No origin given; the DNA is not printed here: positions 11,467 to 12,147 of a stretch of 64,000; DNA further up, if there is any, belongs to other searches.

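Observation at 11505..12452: Perfect 23-bp palindrome abutting a PerR-like Fur-family gene that heads a bcp-sufCB...SU stress operon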

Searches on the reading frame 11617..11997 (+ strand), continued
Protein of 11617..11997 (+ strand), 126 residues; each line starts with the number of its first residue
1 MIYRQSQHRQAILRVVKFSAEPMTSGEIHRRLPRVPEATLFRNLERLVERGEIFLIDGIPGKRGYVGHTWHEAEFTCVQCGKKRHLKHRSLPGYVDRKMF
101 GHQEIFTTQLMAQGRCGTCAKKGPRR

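Call 45: fold_search(model_id=the predicted structure, library=pdb)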
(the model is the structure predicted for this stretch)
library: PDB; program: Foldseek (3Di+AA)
matches with E <= 10: 1358; with E <= 0.001: 50
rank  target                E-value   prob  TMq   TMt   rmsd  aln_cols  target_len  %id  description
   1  2fe3_A                8.2e-06  1.00  0.47  0.42  10.1       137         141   22  The crystal structure of bacillus subtilis PerR-Zn reveals a novel Zn(Cys)4 Structural redox switch (released 2006-12-19)
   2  5nbc_A                1.1e-05  1.00  0.49  0.47   9.4       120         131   17  Structure of Prokaryotic Transcription Factors (released 2018-05-16)
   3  5nhk_A                1.6e-05  1.00  0.49  0.47   9.2       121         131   16  Structure of Ferric uptake regulator from francisella tularensis with Iron (released 2018-05-16)
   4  5nbc_B                1.8e-05  1.00  0.48  0.47   9.4       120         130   17  Structure of Prokaryotic Transcription Factors (released 2018-05-16)
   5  7ne9_CCC              2.6e-05  1.00  0.50  0.53   7.1        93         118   26  A single sensor controls large variations in zinc quotas in a marine cyanobacterium (released 2022-03-02)
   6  5nhk_B                2.8e-05  1.00  0.49  0.47   9.4       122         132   16  Structure of Ferric uptake regulator from francisella tularensis with Iron (released 2018-05-16)
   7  2fe3_B                3.4e-05  1.00  0.47  0.42  10.7       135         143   21  The crystal structure of bacillus subtilis PerR-Zn reveals a novel Zn(Cys)4 Structural redox switch (released 2006-12-19)
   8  3mwm_A                3.6e-05  1.00  0.47  0.47  11.3       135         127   19  Graded expression of zinc-responsive genes through two regulatory zinc-binding sites in Zur (released 2011-03-16)
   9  3mwm_B                4.1e-05  1.00  0.47  0.47   9.9       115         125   19  Graded expression of zinc-responsive genes through two regulatory zinc-binding sites in Zur (released 2011-03-16)
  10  2rgv_A                4.3e-05  1.00  0.47  0.42  10.0       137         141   23  The crystal structure of PerR-Ox highlights 2-oxo-Histidine formation (released 2008-10-14)
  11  4i7h_B                5.5e-05  1.00  0.47  0.40   7.3        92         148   25  Structural basis for peroxide sensing and gene regulation by PerR from Streptococcus pyogenes (released 2013-05-08)
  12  4rb1_A                5.5e-05  1.00  0.50  0.48   8.4       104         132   20  Crystal structure of Magnetospirillum gryphiswaldense MSR-1 Fur-Mn2+-E. coli Fur box (released 2015-07-15)
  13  1mzb                  5.5e-05  1.00  0.50  0.48   8.8       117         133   14  Ferric uptake regulator (released 2003-10-07)
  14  4rb2_D                5.5e-05  1.00  0.50  0.47   9.0       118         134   18  Crystal structure of Magnetospirillum gryphiswaldense MSR-1 SeMet-Fur-Mn2+-feoAB1 operator (released 2015-07-15)
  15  6dk4_A                5.5e-05  1.00  0.45  0.43   8.9       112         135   24  Crystal structure of Campylobacter jejuni peroxide stress regulator (released 2018-06-13)
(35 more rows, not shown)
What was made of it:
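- All of the top 50 Foldseek PDB hits are Fur, PerR, Zur, Mur or Nur (call 45).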

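Call 47: search_protein_families(library=ncbifam, alignment_id=A2, max_evalue=0.001)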
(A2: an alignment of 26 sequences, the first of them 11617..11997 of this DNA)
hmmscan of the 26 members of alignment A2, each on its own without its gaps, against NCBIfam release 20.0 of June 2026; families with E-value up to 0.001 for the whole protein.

A. member 1, window:11617-11997:+ (126 aa): 1 family
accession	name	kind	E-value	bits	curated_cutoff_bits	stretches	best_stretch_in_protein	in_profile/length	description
NF047406.1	TransRegPerRTherm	equivalog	1.7e-08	34.8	200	1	3-122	4-128/130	manganese-dependent transcriptional regulator PerR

B. families by the number of members that match (of 26 scanned): 10 families
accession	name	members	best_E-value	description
NF047406.1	TransRegPerRTherm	25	6.2e-30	manganese-dependent transcriptional regulator PerR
NF052545.1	TransRegPerRClab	24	9.5e-30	transcriptional regulator PerR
NF051892.1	TransRegFurBacil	24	6.5e-23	ferric iron uptake transcriptional regulator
NF008646.0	PRK11639.1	24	5.1e-12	zinc uptake transcriptional repressor Zur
NF051891.1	TransRegFurHelico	22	2.5e-18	ferric iron uptake transcriptional regulator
NF047462.1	FUR_perox_PerRA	17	2.5e-12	peroxide-responsive transcriptional repressor PerRA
NF045678.1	TransRegIrrA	14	2.6e-16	iron response transcriptional regulator IrrA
NF045677.1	FeRespRegIrr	14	7.6e-14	Fur family transcriptional regulator Irr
NF006999.0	PRK09462.1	13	6.6e-13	ferric iron uptake transcriptional regulator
NF047461.1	FUR_perox_PerRB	9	1.1e-09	peroxide-responsive transcriptional repressor PerRB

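Call 55: find_homologous_proteins(query=A3, max_evalue=1e-10)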
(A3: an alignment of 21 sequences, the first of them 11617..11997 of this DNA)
Query A3 (21 sequences) (126 aa, profile of the alignment): 1515 proteins with E <= 1e-10 among 4757 candidates; the best 120 are listed.
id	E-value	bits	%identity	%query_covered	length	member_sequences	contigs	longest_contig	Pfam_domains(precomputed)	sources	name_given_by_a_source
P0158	1.5e-50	188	54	94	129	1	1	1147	PF01475.26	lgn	-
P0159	4.7e-50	187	52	94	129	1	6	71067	PF01475.26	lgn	-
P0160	9.2e-50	186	46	94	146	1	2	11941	PF01475.26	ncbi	-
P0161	9.6e-50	186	51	94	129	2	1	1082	PF01475.26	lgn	-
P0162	1.0e-49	185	46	94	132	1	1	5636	PF01475.26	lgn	-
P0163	1.2e-49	185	51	97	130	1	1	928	PF01475.26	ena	-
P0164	2.7e-49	184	44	95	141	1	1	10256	PF01475.26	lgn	-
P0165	5.0e-49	183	54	94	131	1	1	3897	PF01475.26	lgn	-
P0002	7.8e-49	183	63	96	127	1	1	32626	PF01475.26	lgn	-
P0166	1.1e-48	182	47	99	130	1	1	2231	PF01475.26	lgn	-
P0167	1.1e-48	182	43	96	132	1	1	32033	PF01475.26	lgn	-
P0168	1.3e-48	182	41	96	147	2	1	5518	PF01475.26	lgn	-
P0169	1.5e-48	182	47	94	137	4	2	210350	PF01475.26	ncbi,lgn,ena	-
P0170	1.9e-48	181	58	94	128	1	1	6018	PF01475.26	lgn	-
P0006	2.1e-48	181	57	100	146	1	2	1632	PF01475.26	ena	-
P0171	1.0e-47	179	46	94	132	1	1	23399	PF01475.26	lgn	-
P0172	1.9e-47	178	42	100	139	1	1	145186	PF01475.26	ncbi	-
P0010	2.1e-47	178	44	93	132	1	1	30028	PF01475.26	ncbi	-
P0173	2.9e-47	178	43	94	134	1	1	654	PF01475.26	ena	-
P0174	3.1e-47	178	40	94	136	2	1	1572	PF01475.26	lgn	-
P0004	5.5e-47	177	58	98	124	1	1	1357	PF01475.26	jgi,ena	-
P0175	6.1e-47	177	42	96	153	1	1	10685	PF01475.26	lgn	-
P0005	3.3e-46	174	56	94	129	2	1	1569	PF01475.26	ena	-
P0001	1.1e-45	172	100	100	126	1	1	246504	PF12840.14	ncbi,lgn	-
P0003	1.8e-45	172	60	96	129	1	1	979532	PF01475.26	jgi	-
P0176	3.0e-45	171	41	93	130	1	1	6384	PF01475.26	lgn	-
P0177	3.1e-45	171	52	94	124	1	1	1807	PF12840.14,PF01475.26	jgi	jgi:Fe2+ or Zn2+ uptake regulation protein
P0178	3.6e-45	171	52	94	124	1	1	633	PF12840.14,PF01475.26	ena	-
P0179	4.0e-45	171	52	94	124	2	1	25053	PF12840.14,PF01475.26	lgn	-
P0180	5.4e-45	170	40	94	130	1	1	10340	PF01475.26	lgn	-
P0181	6.5e-45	170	58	96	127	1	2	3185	PF01475.26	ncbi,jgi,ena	-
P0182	1.4e-44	169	38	97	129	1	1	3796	PF01475.26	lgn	-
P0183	1.4e-44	169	54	98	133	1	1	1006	PF01475.26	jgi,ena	-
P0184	1.8e-44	169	48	95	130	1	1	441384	PF01475.26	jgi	-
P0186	4.3e-44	167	59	98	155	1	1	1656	PF01475.26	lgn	-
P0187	5.0e-44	167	48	94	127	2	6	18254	PF01475.26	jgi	jgi:Fe2+ or Zn2+ uptake regulation protein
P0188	8.6e-44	166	49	94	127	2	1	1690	PF01475.26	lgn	-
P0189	8.9e-44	166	39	94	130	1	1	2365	PF01475.26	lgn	-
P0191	4.9e-43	164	49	86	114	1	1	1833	PF01475.26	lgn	-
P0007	8.0e-43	163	47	94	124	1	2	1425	PF01475.26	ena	-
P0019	1.5e-42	162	34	96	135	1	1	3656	PF01475.26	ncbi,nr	ncbi:MAG: transcriptional repressor [Candidatus Kerfeldbacteria bacterium]|nr:transcriptional repres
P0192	1.6e-42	162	51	96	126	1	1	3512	PF01475.26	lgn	-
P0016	1.7e-42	162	33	94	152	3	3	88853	PF01475.26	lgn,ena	-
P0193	6.4e-42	160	33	96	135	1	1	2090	PF01475.26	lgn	-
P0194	2.8e-41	158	39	86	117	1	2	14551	PF01475.26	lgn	-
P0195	8.0e-41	157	38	94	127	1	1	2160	PF01475.26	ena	-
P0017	9.4e-41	157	31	94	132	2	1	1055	PF01475.26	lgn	-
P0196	9.6e-41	156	34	93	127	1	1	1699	PF01475.26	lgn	-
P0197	5.2e-40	154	53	97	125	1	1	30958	PF12840.14,PF01475.26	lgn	-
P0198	5.8e-40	154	31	97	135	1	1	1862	PF01475.26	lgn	-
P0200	4.3e-39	151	37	94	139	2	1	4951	PF01475.26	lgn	-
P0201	4.8e-39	151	35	94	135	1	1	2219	PF01475.26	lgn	-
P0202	8.6e-39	150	33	97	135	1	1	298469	PF01475.26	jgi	-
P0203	3.9e-38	148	37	91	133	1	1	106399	PF01475.26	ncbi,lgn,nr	ncbi:MAG: transcriptional repressor [Candidatus Kerfeldbacteria bacterium]|nr:transcriptional repres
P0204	1.1e-37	147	31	92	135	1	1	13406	PF01475.26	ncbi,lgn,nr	ncbi:MAG: transcriptional repressor [Candidatus Kerfeldbacteria bacterium]|nr:transcriptional repres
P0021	8.0e-37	144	31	94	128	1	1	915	PF01475.26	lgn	-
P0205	3.7e-35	138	43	70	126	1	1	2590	PF01475.26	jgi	jgi:Fe2+ or Zn2+ uptake regulation protein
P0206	7.0e-35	138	37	87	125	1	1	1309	PF01475.26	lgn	-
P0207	6.6e-34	134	54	84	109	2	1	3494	PF01475.26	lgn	-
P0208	6.6e-34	134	31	94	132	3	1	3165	PF01475.26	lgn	-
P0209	8.1e-33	131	31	97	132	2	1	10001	PF01475.26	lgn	-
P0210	1.2e-30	124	33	98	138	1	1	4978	PF01475.26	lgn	-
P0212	7.6e-30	121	32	98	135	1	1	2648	PF01475.26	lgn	-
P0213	1.6e-29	120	30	97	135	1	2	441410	PF12840.14,PF01475.26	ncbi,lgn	-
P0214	2.0e-28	117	33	92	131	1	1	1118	PF12840.14,PF01475.26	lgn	-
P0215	5.8e-28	115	30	94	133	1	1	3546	PF01475.26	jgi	jgi:Fur family ferric uptake transcriptional regulator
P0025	1.7e-27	114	31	98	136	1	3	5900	PF01475.26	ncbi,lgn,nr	ncbi:MAG: transcriptional repressor [Candidatus Kerfeldbacteria bacterium]|nr:transcriptional repres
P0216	4.2e-27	112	29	97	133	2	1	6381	PF01475.26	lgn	-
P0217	1.7e-26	110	27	96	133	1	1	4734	PF01475.26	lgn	-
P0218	3.7e-26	109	29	63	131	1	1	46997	PF01475.26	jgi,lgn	jgi:Fe2+ or Zn2+ uptake regulation protein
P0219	3.8e-25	106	28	94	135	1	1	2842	PF01475.26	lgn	-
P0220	8.4e-25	105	27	92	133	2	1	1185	PF01475.26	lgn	-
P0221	3.6e-24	103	40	63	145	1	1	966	PF01475.26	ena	-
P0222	1.0e-22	98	40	63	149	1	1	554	PF01475.26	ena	-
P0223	2.1e-22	97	36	94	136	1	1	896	PF01475.26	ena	-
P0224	1.0e-21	95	34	97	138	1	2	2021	PF01475.26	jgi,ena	-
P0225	1.1e-21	95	31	92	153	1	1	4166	PF01475.26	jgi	jgi:Fur family ferric uptake transcriptional regulator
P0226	1.1e-21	95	28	79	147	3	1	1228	PF01475.26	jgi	jgi:Fur family ferric uptake transcriptional regulator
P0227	1.3e-21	95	31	99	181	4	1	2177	PF01475.26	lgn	-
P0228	1.5e-21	94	31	63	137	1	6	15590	PF01475.26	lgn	-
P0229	1.5e-21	94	30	94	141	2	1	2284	PF01475.26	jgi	jgi:Fur family ferric uptake transcriptional regulator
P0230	1.6e-21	94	32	98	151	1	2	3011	PF01475.26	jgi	jgi:Fe2+ or Zn2+ uptake regulation protein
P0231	1.7e-21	94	37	45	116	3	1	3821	PF01475.26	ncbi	-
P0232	2.0e-21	94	33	98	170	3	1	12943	PF01475.26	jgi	jgi:Fur family ferric uptake transcriptional regulator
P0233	2.9e-21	93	31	63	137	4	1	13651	PF01475.26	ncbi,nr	ncbi:MAG: transcriptional repressor [Desulfatibacillaceae bacterium]|nr:transcriptional repressor [D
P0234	4.8e-21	93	25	63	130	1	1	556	PF01475.26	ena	-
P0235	5.0e-21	93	30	96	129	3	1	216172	PF01475.26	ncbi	ncbi:MAG: transcriptional repressor [Desulfosoma sp.]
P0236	5.2e-21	93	33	98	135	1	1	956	PF01475.26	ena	-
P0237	8.7e-21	92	26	95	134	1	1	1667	PF01475.26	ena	-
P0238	8.8e-21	92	31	76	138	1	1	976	PF01475.26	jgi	jgi:Fur family peroxide stress response transcriptional regulator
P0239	9.1e-21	92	29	93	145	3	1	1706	PF01475.26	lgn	-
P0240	9.7e-21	92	31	99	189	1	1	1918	PF01475.26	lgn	-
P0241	1.2e-20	92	32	64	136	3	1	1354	PF01475.26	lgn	-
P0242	1.2e-20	91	33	98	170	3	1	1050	PF01475.26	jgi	jgi:Fur family ferric uptake transcriptional regulator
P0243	1.2e-20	91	30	93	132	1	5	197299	PF01475.26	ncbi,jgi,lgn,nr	ncbi:MAG: transcriptional repressor [Desulfovibrionaceae bacterium]|jgi:Fur family ferric uptake tra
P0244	1.3e-20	91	27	94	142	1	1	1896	PF01475.26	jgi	jgi:Fur family ferric uptake transcriptional regulator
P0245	1.5e-20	91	30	97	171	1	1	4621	PF01475.26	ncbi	-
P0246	1.6e-20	91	32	98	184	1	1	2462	PF01475.26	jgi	jgi:Fur family ferric uptake transcriptional regulator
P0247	2.0e-20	91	25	92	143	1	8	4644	PF01475.26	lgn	-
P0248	2.1e-20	91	34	98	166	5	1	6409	PF01475.26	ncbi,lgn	-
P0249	2.1e-20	91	32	64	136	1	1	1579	PF01475.26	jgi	-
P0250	2.2e-20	91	28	98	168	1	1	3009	PF01475.26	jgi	-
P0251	2.2e-20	91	35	63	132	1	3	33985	PF01475.26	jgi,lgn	-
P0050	2.4e-20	91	29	96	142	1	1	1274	PF01475.26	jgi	jgi:Fe2+ or Zn2+ uptake regulation protein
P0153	2.4e-20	91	28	97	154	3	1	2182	PF01475.26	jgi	-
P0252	2.8e-20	90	28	71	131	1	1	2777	PF01475.26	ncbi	-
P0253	2.9e-20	90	29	97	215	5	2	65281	PF12840.14,PF01022.27,PF01475.26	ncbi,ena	-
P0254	2.9e-20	90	34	73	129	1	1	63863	PF12840.14,PF01475.26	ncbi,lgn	-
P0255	3.0e-20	90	26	94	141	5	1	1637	PF01475.26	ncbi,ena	-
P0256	3.3e-20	90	35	63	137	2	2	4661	PF01475.26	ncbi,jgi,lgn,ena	-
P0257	3.8e-20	90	28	94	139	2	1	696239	PF01475.26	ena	-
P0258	4.0e-20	90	33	97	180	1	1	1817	PF01475.26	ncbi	-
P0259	4.0e-20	90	34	98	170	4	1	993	PF01475.26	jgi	jgi:Fur family ferric uptake transcriptional regulator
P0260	4.1e-20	90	28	92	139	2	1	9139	PF12840.14,PF01475.26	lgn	-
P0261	4.5e-20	90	31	94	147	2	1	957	PF01475.26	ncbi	-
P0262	4.6e-20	90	34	94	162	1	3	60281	PF01475.26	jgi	jgi:Fur family ferric uptake transcriptional regulator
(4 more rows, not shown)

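Call 56: find_encoding_contigs(protein=P0172, flank=7000, max_places=1)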
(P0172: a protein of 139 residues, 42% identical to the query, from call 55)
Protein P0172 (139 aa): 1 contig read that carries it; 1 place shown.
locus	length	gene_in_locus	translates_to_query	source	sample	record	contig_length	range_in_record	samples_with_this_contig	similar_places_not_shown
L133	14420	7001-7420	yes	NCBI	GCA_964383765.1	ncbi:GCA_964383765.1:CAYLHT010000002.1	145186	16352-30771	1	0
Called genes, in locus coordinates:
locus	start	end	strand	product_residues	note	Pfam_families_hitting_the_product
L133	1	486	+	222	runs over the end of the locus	PF00005:ABC_tran, PF13304:AAA_21 (faint), PF02463:SMC_N (weak)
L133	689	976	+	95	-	PF28442:DUF8400 (weak), PF00076:RRM_1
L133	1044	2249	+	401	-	PF09992:NAGPA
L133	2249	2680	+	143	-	PF00293:NUDIX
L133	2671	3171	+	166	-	PF07920:DUF1684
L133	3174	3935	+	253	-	PF02535:Zip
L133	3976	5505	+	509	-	PF02789:Peptidase_M17_N (faint), PF00883:Peptidase_M17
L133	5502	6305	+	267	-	PF13529:Peptidase_C39_2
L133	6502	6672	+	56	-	-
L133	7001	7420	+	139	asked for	PF01475:FUR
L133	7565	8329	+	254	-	PF02463:SMC_N (faint), PF00005:ABC_tran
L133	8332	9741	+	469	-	PF19295:SufBD_N, PF01458:SUFBD_core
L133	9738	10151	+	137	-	-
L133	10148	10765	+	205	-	PF01458:SUFBD_core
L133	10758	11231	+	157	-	PF13302:Acetyltransf_3, PF13420:Acetyltransf_4, PF00583:Acetyltransf_1, PF13673:Acetyltransf_10, PF13508:Acetyltransf_7, PF08445:FR47 (weak)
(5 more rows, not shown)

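Call 57: find_encoding_contigs(protein=P0202, flank=7000, max_places=1)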
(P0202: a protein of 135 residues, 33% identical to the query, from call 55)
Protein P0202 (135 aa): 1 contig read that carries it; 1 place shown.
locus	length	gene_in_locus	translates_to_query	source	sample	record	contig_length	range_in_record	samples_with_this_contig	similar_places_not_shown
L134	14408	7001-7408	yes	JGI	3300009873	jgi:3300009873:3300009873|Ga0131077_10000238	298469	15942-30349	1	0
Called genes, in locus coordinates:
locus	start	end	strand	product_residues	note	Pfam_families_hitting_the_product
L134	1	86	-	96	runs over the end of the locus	PF00216:Bac_DNA_binding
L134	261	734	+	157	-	-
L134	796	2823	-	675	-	PF13229:Beta_helix, PF17957:Big_7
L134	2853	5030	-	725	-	PF17161:DUF5123 (faint)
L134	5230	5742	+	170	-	PF07920:DUF1684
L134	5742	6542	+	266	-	PF13529:Peptidase_C39_2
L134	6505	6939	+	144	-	PF10517:DM13 (weak)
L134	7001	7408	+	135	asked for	PF01475:FUR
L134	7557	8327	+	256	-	PF00005:ABC_tran, PF02463:SMC_N (faint)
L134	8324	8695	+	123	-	PF00903:Glyoxalase, PF13669:Glyoxalase_4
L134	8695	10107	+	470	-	PF19295:SufBD_N, PF01458:SUFBD_core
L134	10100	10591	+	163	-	PF00293:NUDIX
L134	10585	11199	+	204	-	PF01458:SUFBD_core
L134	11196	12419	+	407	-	PF00155:Aminotran_1_2, PF00266:Aminotran_5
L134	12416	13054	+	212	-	-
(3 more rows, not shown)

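Call 58: find_encoding_contigs(protein=P0213, flank=7000, max_places=1)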
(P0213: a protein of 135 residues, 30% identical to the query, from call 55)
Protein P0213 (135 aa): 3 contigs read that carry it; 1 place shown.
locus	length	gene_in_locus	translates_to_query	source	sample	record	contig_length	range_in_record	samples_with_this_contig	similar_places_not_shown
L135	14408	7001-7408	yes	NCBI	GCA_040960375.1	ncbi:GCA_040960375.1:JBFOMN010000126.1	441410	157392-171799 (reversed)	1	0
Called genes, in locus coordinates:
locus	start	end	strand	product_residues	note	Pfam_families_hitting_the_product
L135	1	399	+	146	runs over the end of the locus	-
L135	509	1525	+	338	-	PF08240:ADH_N, PF16912:Glu_dehyd_C (weak), PF00107:ADH_zinc_N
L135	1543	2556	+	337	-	PF08240:ADH_N, PF00107:ADH_zinc_N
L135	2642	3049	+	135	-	-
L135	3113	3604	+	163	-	PF00588:SpoU_methylase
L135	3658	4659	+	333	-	PF02401:LYTB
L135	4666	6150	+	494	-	PF02789:Peptidase_M17_N, PF00883:Peptidase_M17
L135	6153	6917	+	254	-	PF13529:Peptidase_C39_2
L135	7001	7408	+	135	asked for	PF01475:FUR, PF12840:HTH_20 (faint)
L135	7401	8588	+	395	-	PF00266:Aminotran_5, PF01212:Beta_elim_lyase (weak)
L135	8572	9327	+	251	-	PF00005:ABC_tran, PF02463:SMC_N (faint), PF13304:AAA_21 (faint)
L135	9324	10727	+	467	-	PF19295:SufBD_N, PF01458:SUFBD_core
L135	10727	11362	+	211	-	PF01458:SUFBD_core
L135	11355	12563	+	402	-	PF00266:Aminotran_5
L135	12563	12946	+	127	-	PF01592:NifU_N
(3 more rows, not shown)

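Call 59: find_encoding_contigs(protein=P0203, flank=7000, max_places=1)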
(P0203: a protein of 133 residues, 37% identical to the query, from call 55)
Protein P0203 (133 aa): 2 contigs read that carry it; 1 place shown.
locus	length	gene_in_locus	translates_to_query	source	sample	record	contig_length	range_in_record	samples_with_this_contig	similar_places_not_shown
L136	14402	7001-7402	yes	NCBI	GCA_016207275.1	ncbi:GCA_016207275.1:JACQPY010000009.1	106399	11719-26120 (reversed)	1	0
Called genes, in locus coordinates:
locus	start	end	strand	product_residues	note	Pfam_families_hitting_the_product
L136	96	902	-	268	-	PF12917:YfbR-like, PF13023:HD_3 (weak), PF01966:HD (weak)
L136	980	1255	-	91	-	PF00216:Bac_DNA_binding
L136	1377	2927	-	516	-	PF13229:Beta_helix (faint)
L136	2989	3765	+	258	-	PF02535:Zip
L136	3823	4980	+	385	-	PF13462:Thioredoxin_4, PF01323:DSBA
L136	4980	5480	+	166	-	PF07920:DUF1684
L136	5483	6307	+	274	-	PF13529:Peptidase_C39_2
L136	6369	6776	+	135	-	PF10517:DM13 (weak)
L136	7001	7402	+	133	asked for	PF01475:FUR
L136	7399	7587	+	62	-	-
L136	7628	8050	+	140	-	PF00293:NUDIX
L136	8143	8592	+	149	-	PF00293:NUDIX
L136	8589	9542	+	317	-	PF00005:ABC_tran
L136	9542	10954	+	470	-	PF19295:SufBD_N, PF01458:SUFBD_core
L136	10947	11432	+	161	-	PF00293:NUDIX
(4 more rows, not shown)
